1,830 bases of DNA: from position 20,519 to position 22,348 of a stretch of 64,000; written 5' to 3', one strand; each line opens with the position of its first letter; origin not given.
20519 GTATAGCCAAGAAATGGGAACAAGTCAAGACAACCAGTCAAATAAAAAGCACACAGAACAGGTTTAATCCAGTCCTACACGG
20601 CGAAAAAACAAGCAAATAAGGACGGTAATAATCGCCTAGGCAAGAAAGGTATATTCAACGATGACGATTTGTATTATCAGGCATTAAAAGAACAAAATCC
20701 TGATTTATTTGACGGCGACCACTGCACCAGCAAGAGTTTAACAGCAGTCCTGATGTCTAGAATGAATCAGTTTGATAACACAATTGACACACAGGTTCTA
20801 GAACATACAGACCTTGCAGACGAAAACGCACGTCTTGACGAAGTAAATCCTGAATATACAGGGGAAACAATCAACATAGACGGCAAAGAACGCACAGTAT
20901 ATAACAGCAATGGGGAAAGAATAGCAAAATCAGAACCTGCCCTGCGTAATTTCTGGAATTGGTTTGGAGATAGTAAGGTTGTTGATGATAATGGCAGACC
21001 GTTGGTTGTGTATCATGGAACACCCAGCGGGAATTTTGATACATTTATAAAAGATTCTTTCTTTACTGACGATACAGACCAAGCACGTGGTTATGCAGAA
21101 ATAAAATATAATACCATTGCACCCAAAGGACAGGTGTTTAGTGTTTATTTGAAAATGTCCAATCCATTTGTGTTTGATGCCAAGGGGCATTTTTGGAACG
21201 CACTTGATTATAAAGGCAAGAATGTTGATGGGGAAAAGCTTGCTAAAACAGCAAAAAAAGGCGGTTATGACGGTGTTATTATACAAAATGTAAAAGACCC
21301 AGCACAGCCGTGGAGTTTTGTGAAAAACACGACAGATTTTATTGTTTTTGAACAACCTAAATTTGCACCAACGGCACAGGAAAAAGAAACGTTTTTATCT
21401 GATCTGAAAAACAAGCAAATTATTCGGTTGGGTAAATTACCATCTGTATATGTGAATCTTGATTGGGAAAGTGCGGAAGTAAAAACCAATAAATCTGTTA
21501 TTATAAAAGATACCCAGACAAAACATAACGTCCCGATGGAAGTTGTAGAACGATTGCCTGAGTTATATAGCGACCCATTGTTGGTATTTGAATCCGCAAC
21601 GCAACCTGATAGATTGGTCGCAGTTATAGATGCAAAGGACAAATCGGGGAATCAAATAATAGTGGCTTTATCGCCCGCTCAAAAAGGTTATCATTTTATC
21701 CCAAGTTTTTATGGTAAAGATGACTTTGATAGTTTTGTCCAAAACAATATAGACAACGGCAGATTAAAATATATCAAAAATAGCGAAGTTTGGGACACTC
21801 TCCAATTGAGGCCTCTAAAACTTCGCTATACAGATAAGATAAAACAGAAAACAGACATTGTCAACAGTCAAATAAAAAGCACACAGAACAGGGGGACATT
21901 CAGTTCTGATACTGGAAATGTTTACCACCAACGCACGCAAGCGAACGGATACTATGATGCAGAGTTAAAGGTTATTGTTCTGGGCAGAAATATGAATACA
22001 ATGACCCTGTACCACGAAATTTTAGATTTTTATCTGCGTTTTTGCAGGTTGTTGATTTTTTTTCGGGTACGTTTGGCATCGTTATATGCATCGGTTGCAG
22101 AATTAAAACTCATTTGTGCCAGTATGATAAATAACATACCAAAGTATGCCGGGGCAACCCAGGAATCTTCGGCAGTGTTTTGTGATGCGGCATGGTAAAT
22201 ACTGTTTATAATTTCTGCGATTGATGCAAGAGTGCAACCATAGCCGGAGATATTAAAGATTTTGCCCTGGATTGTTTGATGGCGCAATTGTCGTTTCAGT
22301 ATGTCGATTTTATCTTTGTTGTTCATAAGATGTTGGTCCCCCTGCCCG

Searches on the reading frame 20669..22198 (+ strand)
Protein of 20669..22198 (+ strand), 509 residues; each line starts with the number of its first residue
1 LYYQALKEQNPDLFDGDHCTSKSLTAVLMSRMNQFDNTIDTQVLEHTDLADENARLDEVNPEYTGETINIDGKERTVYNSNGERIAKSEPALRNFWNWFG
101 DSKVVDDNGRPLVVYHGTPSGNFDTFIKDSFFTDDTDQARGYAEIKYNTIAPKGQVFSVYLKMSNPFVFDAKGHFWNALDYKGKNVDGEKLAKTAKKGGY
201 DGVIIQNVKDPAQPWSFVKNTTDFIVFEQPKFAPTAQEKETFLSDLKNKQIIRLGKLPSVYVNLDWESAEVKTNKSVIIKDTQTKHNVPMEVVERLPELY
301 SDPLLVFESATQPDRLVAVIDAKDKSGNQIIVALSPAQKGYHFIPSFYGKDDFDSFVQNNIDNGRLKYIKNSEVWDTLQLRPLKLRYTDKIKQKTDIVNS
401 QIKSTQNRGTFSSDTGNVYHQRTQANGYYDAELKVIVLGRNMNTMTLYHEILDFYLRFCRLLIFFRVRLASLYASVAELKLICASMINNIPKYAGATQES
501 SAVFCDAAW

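Call 69: search_protein_families(library=pfam, proteins=[window:20669-22198:+], max_evalue=0.001)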
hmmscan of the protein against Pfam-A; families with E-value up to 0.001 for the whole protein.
window:20669-22198:+ (509 aa): 2 families
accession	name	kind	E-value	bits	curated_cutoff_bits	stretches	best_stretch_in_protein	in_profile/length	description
PF18819.6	MuF_C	-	2.9e-18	66.3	27.6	1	280-371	4-98/103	Phage MuF-C-terminal domain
PF18760.7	ART-PolyVal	-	2.4e-14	54.7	31.2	1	106-228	1-126/140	ADP-Ribosyltransferase in polyvalent proteins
